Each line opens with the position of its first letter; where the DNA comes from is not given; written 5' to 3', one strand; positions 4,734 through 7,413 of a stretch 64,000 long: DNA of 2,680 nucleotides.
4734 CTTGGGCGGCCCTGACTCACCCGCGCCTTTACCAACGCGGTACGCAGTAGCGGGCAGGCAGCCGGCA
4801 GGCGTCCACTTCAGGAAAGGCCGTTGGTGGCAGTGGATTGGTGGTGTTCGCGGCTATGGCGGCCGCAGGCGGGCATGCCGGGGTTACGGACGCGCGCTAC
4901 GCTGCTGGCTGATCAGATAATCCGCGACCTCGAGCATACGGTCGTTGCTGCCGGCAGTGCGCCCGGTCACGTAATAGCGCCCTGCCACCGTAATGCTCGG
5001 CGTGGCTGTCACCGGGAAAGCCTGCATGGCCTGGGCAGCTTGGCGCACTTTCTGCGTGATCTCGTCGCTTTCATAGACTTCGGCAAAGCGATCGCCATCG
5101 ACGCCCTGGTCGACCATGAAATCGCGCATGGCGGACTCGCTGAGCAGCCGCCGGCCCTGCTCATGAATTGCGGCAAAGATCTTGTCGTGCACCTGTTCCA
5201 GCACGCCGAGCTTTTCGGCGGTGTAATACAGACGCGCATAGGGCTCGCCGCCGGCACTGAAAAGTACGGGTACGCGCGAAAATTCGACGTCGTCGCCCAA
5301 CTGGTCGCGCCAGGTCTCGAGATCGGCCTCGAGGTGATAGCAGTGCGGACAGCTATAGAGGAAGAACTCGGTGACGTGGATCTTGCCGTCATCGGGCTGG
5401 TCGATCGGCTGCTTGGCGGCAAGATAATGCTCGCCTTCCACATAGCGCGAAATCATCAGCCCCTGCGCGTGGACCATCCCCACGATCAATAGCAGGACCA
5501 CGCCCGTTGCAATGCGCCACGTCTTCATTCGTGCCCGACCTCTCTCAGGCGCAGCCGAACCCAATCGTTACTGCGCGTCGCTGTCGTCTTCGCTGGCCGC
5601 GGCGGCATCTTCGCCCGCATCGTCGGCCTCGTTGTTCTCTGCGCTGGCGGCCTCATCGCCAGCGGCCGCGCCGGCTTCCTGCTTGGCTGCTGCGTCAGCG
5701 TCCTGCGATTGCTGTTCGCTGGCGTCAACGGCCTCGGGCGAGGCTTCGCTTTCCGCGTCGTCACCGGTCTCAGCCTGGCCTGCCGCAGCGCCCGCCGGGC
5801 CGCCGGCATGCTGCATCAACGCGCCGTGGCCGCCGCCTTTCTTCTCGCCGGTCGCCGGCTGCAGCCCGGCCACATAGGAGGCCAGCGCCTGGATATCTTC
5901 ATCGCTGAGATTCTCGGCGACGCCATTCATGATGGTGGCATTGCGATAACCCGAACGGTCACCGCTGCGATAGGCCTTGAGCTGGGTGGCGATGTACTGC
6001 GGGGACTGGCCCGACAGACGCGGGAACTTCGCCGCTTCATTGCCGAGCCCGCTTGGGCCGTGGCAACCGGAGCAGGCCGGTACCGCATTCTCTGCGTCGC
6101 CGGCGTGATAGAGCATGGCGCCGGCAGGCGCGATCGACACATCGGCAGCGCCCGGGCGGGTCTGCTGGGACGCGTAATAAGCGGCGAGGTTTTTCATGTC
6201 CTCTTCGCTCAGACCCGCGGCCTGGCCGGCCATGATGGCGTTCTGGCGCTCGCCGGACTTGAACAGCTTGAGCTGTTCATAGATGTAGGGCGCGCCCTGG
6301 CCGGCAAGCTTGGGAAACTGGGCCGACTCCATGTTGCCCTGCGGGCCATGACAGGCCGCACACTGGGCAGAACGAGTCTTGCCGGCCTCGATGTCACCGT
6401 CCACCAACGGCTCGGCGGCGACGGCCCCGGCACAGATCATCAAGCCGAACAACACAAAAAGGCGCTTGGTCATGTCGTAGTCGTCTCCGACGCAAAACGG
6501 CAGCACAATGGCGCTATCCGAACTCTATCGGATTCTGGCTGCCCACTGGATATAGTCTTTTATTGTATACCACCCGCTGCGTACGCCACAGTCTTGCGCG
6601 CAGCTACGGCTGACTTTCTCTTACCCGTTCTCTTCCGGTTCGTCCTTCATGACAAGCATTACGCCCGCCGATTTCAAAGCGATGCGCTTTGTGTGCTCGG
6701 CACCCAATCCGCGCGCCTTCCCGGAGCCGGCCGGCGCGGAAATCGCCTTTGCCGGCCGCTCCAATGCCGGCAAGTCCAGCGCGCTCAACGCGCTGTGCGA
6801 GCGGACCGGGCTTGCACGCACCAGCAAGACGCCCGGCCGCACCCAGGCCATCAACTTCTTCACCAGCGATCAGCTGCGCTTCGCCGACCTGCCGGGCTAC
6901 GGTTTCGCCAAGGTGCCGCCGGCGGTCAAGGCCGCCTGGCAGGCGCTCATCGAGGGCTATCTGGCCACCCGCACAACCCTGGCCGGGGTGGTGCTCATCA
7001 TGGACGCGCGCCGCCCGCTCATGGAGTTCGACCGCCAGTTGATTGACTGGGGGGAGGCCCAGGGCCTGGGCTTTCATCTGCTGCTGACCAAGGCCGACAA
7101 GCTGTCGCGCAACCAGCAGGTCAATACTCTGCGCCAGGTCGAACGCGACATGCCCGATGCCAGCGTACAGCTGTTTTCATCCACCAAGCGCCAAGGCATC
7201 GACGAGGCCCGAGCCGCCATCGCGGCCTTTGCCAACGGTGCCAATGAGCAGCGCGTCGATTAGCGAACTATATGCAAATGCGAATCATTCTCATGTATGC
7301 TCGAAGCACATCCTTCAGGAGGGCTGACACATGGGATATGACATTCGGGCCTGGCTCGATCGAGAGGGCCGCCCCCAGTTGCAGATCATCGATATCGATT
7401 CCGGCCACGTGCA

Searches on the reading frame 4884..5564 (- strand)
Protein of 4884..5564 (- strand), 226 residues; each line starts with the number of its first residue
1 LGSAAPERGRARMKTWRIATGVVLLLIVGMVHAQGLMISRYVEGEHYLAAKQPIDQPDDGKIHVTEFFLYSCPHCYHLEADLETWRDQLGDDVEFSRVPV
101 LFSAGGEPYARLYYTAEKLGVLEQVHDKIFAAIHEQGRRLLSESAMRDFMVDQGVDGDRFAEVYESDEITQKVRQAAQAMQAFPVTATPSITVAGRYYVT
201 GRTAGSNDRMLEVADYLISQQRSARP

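Call 51: search_protein_families(library=pfam, proteins=[window:4884-5564:-], max_evalue=0.01)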
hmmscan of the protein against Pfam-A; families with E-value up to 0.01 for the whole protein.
window:4884-5564:- (226 aa): 2 families
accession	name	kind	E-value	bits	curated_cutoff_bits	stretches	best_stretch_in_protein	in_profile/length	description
PF01323.26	DSBA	-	2.3e-14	54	25.6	1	78-201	60-179/191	DSBA-like thioredoxin domain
PF13462.12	Thioredoxin_4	-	3.6e-05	24.5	23.2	1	61-200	14-152/165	Thioredoxin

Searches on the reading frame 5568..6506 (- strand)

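Call 51: search_protein_families(library=pfam, proteins=[window:5568-6506:-], max_evalue=0.01)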
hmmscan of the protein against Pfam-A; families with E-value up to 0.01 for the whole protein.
window:5568-6506:- (312 aa): 2 families
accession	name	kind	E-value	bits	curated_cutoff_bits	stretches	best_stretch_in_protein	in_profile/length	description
PF00034.26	Cytochrom_C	-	4.3e-19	70.1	21.3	2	144-215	11-89/90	Cytochrome c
PF13442.11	Cytochrome_CBB3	-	9.2e-15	55.2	27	2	46-110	11-67/68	Cytochrome C oxidase, cbb3-type, subunit III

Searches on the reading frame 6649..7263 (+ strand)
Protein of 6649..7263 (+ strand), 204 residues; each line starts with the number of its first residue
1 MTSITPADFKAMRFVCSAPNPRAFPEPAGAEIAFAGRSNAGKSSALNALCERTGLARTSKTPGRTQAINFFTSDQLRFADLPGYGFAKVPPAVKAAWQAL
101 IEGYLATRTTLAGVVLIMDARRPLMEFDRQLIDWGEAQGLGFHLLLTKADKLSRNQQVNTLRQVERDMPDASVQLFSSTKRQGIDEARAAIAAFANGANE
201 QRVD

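Call 12: find_encoding_contigs(protein=window:6649-7263:+, flank=6000, max_places=6)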
Protein window:6649-7263:+ (204 aa): 21 contigs read that carry it; 6 places shown.
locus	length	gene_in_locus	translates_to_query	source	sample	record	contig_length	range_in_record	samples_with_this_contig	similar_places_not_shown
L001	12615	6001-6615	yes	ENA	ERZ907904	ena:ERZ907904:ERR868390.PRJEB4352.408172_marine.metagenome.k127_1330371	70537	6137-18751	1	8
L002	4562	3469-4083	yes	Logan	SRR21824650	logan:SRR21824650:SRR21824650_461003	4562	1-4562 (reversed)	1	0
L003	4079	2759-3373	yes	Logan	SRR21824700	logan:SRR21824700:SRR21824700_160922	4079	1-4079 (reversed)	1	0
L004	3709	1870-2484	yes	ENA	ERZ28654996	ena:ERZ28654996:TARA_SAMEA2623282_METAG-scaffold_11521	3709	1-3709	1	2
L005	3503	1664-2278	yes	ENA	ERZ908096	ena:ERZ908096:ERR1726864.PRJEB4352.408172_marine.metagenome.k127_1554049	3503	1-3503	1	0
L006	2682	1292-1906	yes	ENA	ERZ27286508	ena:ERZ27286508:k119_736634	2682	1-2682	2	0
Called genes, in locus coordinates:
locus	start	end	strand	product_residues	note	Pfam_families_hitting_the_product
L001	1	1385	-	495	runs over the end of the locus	PF00483:NTP_transferase, PF12804:NTP_transf_3 (weak), PF22640:ManC_GMP_beta-helix, PF01050:MannoseP_isomer, PF07883:Cupin_2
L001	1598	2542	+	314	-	PF13432:TPR_16 (weak), PF14559:TPR_19 (weak), PF13432:TPR_16, PF14559:TPR_19 (weak), PF00515:TPR_1 (weak), PF07719:TPR_2 (weak), PF13414:TPR_11, PF24125:Cds6_C, +7 more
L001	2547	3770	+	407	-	PF03734:YkuD, PF24125:Cds6_C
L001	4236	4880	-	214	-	PF01323:DSBA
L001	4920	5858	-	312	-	PF00034:Cytochrom_C, PF13442:Cytochrome_CBB3 (weak), PF00034:Cytochrom_C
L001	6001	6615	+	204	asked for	PF03193:RsgA_GTPase (faint), PF01926:MMR_HSR1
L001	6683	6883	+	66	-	-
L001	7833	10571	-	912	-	PF02739:5_3_exonuc_N, PF01367:5_3_exonuc, PF01612:DNA_pol_A_exo1, PF22619:DNA_polI_exo1, PF00476:DNA_pol_A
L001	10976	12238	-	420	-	PF00278:Orn_DAP_Arg_deC, PF01168:Ala_racemase_N, PF02784:Orn_Arg_deC_N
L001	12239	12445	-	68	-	PF13627:LptM_cons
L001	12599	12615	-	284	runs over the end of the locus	PF00756:Esterase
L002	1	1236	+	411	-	?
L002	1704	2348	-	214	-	PF01323:DSBA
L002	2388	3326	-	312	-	PF00034:Cytochrom_C, PF13442:Cytochrome_CBB3 (weak), PF00034:Cytochrom_C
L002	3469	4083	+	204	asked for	PF03193:RsgA_GTPase (faint), PF01926:MMR_HSR1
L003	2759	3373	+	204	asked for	PF03193:RsgA_GTPase (faint), PF01926:MMR_HSR1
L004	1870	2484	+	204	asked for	PF03193:RsgA_GTPase (faint), PF01926:MMR_HSR1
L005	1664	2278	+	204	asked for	PF03193:RsgA_GTPase (faint), PF01926:MMR_HSR1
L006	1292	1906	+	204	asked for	PF03193:RsgA_GTPase (faint), PF01926:MMR_HSR1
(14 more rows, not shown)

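Call 21: find_homologous_proteins(query=window:6649-7263:+, max_evalue=1e-30)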
Query window:6649-7263:+ (204 aa): 7984 proteins with E <= 1e-30 among 8000 candidates; the best 120 are listed.
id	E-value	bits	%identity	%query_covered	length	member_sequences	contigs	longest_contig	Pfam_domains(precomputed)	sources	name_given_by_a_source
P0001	5.9e-129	445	100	100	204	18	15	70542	PF01926.30,PF03193.23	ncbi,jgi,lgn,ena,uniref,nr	ncbi:ribosome biogenesis GTP-binding protein YihA/YsxC [Salinisphaera sp.]|uniref:ribosome biogenesi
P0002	5.3e-115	400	90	99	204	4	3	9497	PF01926.30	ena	-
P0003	2.0e-107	375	83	100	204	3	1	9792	PF01926.30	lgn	-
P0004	1.3e-99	350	77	100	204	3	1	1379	PF01926.30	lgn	-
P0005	2.4e-99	349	79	100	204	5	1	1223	PF01926.30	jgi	-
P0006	2.6e-98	345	82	96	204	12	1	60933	PF01926.30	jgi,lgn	-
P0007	1.3e-96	340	76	99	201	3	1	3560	PF01926.30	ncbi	-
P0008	4.2e-96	338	78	96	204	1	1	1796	PF01926.30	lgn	-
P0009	1.4e-93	330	75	98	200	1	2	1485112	PF01926.30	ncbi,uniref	ncbi:ribosome biogenesis GTP-binding protein YihA/YsxC [Salinisphaera aquimarina]|uniref:Probable GT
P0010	5.0e-92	325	76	95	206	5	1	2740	PF01926.30,PF03193.23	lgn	-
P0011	8.0e-92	324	76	98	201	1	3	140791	PF01926.30,PF03193.23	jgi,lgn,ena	-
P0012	1.5e-88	314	75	96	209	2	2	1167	PF01926.30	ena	-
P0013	2.5e-88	313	77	94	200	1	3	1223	PF01926.30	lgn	-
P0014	8.6e-87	308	74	95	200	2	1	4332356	PF01926.30,PF02421.25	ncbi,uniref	ncbi:ribosome biogenesis GTP-binding protein YihA/YsxC [Salinisphaera sp. SPP-AMP-43]|uniref:ribosom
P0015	8.9e-86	305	73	95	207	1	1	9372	PF01926.30,PF02421.25,PF03193.23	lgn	-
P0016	1.3e-85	304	76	91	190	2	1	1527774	PF01926.30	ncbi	ncbi:GTP-binding protein YsxC [Salinisphaera sp. T31B1]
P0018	4.9e-85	302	73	96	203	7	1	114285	PF01926.30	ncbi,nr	ncbi:ribosome biogenesis GTP-binding protein YihA/YsxC [Salinisphaera orenii]|nr:ribosome biogenesis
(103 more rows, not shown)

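Call 22: find_encoding_contigs(protein=P0009, flank=5000, max_places=1)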
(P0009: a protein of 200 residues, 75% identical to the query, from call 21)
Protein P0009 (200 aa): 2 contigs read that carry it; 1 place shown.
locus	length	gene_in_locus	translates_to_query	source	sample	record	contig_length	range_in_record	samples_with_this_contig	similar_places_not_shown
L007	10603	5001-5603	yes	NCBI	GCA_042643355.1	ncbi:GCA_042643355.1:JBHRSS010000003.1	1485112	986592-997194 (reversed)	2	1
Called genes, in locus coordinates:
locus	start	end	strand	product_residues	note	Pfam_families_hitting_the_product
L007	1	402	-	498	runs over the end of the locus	PF00483:NTP_transferase, PF12804:NTP_transf_3 (weak), PF22640:ManC_GMP_beta-helix, PF01050:MannoseP_isomer, PF07883:Cupin_2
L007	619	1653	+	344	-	PF13432:TPR_16 (weak), PF14559:TPR_19 (weak), PF00515:TPR_1 (weak), PF07719:TPR_2 (weak), PF13374:TPR_10 (weak), PF13424:TPR_12, PF13414:TPR_11, PF24125:Cds6_C, +3 more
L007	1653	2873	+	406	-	PF03734:YkuD, PF24125:Cds6_C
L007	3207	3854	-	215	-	PF13462:Thioredoxin_4 (weak), PF01323:DSBA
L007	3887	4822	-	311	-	PF00034:Cytochrom_C, PF13442:Cytochrome_CBB3 (weak), PF00034:Cytochrom_C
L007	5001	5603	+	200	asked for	PF01926:MMR_HSR1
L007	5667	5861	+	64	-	-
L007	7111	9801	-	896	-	PF02739:5_3_exonuc_N, PF01367:5_3_exonuc, PF01612:DNA_pol_A_exo1, PF22619:DNA_polI_exo1, PF00476:DNA_pol_A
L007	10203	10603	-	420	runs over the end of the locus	PF00278:Orn_DAP_Arg_deC, PF01168:Ala_racemase_N (faint), PF02784:Orn_Arg_deC_N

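Call 23: find_encoding_contigs(protein=P0014, flank=5000, max_places=1)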
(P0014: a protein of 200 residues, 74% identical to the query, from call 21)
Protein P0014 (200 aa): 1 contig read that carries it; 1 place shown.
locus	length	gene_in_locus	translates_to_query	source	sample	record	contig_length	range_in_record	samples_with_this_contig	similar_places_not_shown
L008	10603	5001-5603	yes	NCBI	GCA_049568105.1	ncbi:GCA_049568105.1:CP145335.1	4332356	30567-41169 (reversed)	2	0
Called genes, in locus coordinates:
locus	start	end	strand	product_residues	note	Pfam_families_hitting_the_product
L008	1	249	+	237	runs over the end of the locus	PF00702:Hydrolase, PF13242:Hydrolase_like (weak)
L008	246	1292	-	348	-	PF01008:IF-2B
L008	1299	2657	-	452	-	PF02878:PGM_PMM_I, PF02879:PGM_PMM_II, PF02880:PGM_PMM_III, PF00408:PGM_PMM_IV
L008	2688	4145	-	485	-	PF00483:NTP_transferase, PF12804:NTP_transf_3 (weak), PF22640:ManC_GMP_beta-helix, PF01050:MannoseP_isomer, PF07883:Cupin_2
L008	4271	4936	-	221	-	PF13462:Thioredoxin_4, PF01323:DSBA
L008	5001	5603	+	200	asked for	PF01926:MMR_HSR1, PF02421:FeoB_N (weak)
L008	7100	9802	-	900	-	PF02739:5_3_exonuc_N, PF01367:5_3_exonuc, PF01612:DNA_pol_A_exo1, PF22619:DNA_polI_exo1, PF00476:DNA_pol_A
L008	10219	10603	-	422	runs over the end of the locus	PF00278:Orn_DAP_Arg_deC, PF01168:Ala_racemase_N, PF02784:Orn_Arg_deC_N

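Call 24: find_encoding_contigs(protein=P0016, flank=5000, max_places=1)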
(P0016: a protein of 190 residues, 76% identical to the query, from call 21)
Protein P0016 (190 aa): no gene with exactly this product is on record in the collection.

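Call 25: find_encoding_contigs(protein=P0018, flank=5000, max_places=1)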
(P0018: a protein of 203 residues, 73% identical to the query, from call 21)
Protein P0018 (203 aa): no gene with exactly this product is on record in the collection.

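Call 27: find_related_loci(query=A2, collection=genome_contigs, flank=6000)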
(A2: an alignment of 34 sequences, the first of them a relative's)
Query A2 (204 aa) in genome_contigs; peptide patterns used: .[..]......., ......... (x = any residue, [..] = any of these).
600 stretches matched a pattern (row limit reached: there are more); 599 encode a relative of the query (tblastn E <= 1e-3); the best 80 are kept; 80 distinct loci.
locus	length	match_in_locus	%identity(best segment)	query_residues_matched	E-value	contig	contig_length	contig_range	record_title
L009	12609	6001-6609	95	1-203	9e-123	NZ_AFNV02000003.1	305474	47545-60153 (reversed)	Salinisphaera shabanensis E1L3A Contig3, whole genome shotgun sequence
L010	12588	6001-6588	82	1-196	2e-106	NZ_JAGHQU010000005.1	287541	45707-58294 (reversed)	Endozoicomonas sp. G2_2 NODE_5_length_287541_cov_33.210369, whole genome shotgun sequence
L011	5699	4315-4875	65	8-194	8e-78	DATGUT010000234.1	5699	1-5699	MAG TPA_asm: Salinisphaeraceae bacterium isolate SMAG_U10536 k141_1545145, whole genome shotgun sequence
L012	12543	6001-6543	65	14-194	1e-73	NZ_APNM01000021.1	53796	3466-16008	Salinisphaera sp. PC39 contig21, whole genome shotgun sequence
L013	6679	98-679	53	2-191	2e-65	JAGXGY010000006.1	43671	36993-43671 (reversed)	MAG: Methylobacter sp. isolate LH_M5 k141_71686, whole genome shotgun sequence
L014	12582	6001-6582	52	2-191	8e-64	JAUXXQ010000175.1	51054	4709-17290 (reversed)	MAG: Methylobacter sp. isolate C17_concoct.bin.6 C17_k141_53172, whole genome shotgun sequence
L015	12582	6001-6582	52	2-191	1e-63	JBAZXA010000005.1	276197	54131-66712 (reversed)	MAG: Methylococcaceae bacterium isolate SO_2017_GW1_45 NODE_315_length_276197_cov_41.743681_OW334_2017, whole genome sho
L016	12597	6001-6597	54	9-201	8e-64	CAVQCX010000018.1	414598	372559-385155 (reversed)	MAG: uncultured Gammaproteobacteria bacterium isolate MFD02416.bin.1.273 genome assembly, contig: contig_52367, whole ge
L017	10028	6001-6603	50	9-204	9e-64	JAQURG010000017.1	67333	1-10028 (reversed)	MAG: Methylococcales bacterium isolate STD1_68 NODE_803_length_67333_cov_9.220561_Sandtown_D1, whole genome shotgun sequ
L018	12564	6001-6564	54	9-194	2e-63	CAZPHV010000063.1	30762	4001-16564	MAG TPA_asm: uncultured Aquimonas sp. isolate binchicken_co190_244 genome assembly, contig: NODE_2867_length_30762_cov_1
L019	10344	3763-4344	51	2-191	1e-62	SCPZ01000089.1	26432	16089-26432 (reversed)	MAG: Methylobacter sp. isolate DP16D_bin.19 DP16D_bin.19-69121, whole genome shotgun sequence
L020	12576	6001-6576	53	9-194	2e-62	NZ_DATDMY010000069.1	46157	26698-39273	MAG: Dokdonella sp. isolate SMAG_U423 k141_10787, whole genome shotgun sequence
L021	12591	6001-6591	54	5-198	3e-62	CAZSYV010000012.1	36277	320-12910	MAG TPA_asm: uncultured Klebsiella sp. isolate binchicken_co235_70 genome assembly, contig: NODE_2741_length_36277_cov_1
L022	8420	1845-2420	54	4-191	6e-62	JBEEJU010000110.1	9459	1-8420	MAG: Pseudomonadota bacterium isolate cobbmillcreek_2019_sw_WHONDRS-S19S_0090_B_bin.17 scaffold_335972, whole genome sho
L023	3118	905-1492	55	9-202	9e-62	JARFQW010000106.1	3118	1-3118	MAG: Gammaproteobacteria bacterium isolate MAG_Ve_Sed_34 k141_509674, whole genome shotgun sequence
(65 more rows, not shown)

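Call 51: search_protein_families(library=pfam, proteins=[window:6649-7263:+], max_evalue=0.01)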
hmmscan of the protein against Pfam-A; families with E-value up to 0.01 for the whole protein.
window:6649-7263:+ (204 aa): 4 families
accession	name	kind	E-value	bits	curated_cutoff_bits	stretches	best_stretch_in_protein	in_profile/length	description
PF01926.29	MMR_HSR1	-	4e-16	59.6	21.9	1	31-147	1-112/113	50S ribosome-binding GTPase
PF03193.22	RsgA_GTPase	-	1.1e-05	25.7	30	0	32-55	109-132/174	RsgA GTPase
PF02421.24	FeoB_N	-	0.00024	21.1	27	1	31-189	2-154/156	Ferrous iron transport protein B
PF00350.29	Dynamin_N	-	0.0012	19.3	27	0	32-59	1-28/168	Dynamin family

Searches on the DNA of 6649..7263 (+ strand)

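Call 39: search_rna_families(sources=[L076, L040, L064, L085, L081, L060, L030, L063, L041, L033, L036], threshold=gathering)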
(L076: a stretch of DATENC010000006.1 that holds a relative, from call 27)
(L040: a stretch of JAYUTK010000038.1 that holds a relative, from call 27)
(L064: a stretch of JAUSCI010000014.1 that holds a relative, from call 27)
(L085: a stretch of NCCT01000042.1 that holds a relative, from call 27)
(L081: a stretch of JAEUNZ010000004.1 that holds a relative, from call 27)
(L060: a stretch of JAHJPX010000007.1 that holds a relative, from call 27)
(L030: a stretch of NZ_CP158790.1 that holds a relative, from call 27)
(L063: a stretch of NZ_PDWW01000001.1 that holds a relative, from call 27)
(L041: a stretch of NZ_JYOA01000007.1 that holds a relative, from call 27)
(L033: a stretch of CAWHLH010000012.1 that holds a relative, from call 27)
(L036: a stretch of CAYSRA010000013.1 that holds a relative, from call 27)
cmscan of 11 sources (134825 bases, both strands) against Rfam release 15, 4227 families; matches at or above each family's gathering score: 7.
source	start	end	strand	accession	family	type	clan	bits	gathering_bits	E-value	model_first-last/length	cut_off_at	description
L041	6614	6729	-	RF01719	Pseudomon-1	Gene; sRNA;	-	134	50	9.4e-27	1-116/116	no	Pseudomon-1/ErsA RNA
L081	6595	6680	-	RF02837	anti-hemB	Gene; sRNA;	-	71.9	49.5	1.5e-14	1-81/81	no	Burkholderia RNA 7 (anti-hemB)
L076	6577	6670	-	RF02837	anti-hemB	Gene; sRNA;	-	71.1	49.5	2.4e-14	1-81/81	no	Burkholderia RNA 7 (anti-hemB)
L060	6696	6783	-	RF02837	anti-hemB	Gene; sRNA;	-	70.6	49.5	3.4e-14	1-81/81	no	Burkholderia RNA 7 (anti-hemB)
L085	6224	6310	-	RF02837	anti-hemB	Gene; sRNA;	-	65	49.5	1.3e-12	1-81/81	no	Burkholderia RNA 7 (anti-hemB)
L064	6707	6795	-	RF02837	anti-hemB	Gene; sRNA;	-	63.6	49.5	3.4e-12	1-81/81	no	Burkholderia RNA 7 (anti-hemB)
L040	5876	5968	-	RF02837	anti-hemB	Gene; sRNA;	-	63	49.5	5.1e-12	1-81/81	no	Burkholderia RNA 7 (anti-hemB)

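Call 40: search_rna_families(sources=[L007, L008, L009, L010, L012, L011, L023, L016, L053, L078, L020], threshold=gathering)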
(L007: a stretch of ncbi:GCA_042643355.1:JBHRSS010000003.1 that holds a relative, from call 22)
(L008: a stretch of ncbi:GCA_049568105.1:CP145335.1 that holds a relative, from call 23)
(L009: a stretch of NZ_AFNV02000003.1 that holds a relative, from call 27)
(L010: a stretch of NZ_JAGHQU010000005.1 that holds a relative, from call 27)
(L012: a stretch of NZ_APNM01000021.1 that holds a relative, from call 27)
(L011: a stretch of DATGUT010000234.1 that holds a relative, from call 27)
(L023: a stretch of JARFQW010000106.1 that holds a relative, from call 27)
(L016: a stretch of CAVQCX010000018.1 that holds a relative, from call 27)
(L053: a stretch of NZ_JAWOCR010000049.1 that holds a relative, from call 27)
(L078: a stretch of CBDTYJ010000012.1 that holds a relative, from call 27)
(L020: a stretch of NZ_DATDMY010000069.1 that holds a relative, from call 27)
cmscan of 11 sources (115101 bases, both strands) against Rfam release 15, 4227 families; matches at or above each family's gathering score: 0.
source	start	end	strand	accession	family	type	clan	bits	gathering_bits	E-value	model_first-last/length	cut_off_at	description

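Call 45: search_rna_families(sources=[L018, L027, L031, L042, L059, L073, L075, L082, L087, L088, L086], threshold=gathering)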
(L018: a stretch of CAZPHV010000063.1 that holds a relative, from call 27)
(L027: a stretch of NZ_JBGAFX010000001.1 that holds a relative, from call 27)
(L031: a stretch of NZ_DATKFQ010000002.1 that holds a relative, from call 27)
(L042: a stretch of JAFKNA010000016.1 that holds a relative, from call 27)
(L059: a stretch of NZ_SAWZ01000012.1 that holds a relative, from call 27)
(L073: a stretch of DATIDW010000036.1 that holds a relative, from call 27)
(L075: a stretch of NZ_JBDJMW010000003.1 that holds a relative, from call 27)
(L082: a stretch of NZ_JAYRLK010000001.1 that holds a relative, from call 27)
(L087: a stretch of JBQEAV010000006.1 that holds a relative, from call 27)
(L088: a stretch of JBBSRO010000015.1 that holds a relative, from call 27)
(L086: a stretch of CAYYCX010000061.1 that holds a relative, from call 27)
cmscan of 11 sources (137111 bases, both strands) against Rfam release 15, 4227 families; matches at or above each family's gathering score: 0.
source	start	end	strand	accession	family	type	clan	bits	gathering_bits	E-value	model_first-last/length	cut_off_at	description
